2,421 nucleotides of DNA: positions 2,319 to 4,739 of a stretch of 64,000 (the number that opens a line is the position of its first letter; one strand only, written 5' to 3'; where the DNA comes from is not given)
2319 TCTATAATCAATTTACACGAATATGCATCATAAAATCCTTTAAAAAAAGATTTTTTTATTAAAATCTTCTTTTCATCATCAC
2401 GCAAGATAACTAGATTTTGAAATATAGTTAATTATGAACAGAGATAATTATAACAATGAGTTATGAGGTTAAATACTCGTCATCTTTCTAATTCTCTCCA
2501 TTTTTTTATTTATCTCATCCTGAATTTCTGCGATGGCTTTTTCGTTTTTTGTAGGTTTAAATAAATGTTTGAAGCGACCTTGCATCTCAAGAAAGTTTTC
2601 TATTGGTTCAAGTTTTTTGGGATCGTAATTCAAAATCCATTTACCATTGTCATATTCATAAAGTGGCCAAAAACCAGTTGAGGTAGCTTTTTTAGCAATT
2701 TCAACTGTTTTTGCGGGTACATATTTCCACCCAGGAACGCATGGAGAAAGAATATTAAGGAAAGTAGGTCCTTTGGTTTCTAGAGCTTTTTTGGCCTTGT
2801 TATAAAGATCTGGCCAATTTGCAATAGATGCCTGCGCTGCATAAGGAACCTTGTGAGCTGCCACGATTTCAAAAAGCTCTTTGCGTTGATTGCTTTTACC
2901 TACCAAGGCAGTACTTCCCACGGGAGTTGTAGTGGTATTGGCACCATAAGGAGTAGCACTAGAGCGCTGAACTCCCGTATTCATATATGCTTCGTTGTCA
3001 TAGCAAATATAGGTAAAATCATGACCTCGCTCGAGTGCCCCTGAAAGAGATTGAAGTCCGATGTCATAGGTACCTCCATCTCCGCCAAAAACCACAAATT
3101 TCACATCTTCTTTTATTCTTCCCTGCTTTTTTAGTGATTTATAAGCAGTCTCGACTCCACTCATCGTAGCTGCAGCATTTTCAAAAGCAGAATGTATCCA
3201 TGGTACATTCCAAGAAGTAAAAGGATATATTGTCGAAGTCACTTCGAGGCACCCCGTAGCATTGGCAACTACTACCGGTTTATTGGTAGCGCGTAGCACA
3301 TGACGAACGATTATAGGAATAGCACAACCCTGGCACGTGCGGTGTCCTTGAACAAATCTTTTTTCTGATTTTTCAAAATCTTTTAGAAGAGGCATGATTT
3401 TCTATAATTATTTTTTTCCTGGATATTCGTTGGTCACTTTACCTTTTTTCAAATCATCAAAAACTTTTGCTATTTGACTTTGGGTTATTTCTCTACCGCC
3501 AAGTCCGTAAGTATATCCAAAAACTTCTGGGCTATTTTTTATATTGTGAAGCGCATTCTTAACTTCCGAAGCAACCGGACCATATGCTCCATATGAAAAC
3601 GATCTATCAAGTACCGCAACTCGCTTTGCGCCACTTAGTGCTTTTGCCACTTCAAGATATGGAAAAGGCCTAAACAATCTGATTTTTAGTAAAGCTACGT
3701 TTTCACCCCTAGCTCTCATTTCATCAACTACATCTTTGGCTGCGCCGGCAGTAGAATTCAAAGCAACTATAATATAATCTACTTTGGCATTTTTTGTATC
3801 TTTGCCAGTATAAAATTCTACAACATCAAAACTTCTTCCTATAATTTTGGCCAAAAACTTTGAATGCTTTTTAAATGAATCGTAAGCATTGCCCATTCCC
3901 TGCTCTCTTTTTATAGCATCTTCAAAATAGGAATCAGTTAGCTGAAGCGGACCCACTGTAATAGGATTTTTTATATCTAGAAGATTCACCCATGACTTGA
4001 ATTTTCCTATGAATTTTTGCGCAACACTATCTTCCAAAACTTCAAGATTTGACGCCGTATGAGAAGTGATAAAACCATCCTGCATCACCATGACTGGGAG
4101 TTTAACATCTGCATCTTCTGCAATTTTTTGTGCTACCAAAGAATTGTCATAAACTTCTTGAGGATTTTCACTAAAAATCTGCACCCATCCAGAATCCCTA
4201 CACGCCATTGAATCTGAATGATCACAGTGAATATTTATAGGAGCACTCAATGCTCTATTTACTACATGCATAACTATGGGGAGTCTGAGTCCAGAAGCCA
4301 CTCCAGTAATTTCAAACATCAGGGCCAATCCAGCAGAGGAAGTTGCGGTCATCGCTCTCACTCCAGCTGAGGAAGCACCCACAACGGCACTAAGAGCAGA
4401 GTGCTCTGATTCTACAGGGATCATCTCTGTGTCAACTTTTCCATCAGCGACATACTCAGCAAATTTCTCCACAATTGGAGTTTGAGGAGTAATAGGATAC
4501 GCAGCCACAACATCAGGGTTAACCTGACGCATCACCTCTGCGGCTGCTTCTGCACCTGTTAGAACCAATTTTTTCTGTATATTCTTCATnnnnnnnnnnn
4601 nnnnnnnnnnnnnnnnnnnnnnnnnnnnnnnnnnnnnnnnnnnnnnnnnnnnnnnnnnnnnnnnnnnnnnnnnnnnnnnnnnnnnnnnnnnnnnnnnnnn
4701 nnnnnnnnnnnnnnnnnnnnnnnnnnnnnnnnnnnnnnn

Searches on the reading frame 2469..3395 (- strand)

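Call 47: search_protein_families(library=pfam, proteins=[window:2469-3395:-], max_evalue=0.00001)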
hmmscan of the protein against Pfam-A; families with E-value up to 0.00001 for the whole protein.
window:2469-3395:- (308 aa): 1 family
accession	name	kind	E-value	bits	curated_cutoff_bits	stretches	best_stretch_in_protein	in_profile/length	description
PF02775.26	TPP_enzyme_C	-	4.2e-19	69.3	21.9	1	47-215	2-151/151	Thiamine pyrophosphate enzyme, C-terminal TPP binding domain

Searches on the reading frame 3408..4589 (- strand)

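Call 47: search_protein_families(library=pfam, proteins=[window:3408-4589:-], max_evalue=0.00001)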
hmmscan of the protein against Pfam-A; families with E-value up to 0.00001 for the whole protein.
window:3408-4589:- (393 aa): 2 families
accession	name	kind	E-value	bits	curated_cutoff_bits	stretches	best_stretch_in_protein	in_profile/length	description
PF01855.24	POR_N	-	4.1e-72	243.1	27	1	19-233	2-220/231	Pyruvate flavodoxin/ferredoxin oxidoreductase, thiamine diP-bdg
PF17147.9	PFOR_II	-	3.2e-27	95.3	27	1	271-373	2-102/102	Pyruvate:ferredoxin oxidoreductase core domain II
